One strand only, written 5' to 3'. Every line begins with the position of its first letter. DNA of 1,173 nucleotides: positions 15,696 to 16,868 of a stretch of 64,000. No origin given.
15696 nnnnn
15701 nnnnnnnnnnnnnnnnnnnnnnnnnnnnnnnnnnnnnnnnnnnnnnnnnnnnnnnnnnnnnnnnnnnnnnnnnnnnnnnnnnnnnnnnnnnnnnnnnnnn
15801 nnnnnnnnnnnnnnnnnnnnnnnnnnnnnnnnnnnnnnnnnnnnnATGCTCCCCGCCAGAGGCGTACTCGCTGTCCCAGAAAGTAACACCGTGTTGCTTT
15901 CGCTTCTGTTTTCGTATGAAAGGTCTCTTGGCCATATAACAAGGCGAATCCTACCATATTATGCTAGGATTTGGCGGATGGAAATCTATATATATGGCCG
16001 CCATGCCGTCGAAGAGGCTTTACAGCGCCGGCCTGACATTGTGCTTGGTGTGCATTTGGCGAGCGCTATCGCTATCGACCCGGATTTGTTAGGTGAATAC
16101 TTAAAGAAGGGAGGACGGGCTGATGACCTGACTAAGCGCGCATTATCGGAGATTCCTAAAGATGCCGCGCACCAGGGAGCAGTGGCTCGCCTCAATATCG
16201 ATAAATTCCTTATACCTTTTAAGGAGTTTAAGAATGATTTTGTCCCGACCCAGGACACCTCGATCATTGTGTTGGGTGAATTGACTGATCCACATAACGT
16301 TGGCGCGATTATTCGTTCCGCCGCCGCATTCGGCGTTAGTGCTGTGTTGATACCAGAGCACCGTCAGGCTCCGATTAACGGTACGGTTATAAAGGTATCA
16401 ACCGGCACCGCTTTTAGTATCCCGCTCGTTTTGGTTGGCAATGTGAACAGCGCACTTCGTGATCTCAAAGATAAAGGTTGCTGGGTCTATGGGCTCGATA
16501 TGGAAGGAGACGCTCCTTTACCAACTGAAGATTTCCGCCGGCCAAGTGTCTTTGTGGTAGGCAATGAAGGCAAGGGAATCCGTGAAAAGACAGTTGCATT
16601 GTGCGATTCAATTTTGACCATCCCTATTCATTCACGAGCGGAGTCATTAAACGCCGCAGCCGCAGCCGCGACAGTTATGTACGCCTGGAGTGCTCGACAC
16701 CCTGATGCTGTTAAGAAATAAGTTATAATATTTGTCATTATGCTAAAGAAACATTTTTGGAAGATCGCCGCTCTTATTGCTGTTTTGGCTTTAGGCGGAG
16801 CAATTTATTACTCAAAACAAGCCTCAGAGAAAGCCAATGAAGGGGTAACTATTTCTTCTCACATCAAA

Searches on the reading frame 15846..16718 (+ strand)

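Call 36: search_protein_families(library=pfam, proteins=[window:15846-16718:+], max_evalue=0.01)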
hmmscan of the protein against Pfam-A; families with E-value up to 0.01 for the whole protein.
window:15846-16718:+ (291 aa): 2 families
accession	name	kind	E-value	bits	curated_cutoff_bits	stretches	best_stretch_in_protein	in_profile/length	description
PF00588.24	SpoU_methylase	-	1.2e-39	136.1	29.7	1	140-279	3-142/142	SpoU rRNA Methylase family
PF08032.17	SpoU_sub_bind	-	4.1e-07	30.7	22.8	1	48-117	1-71/76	RNA 2'-O ribose methyltransferase substrate binding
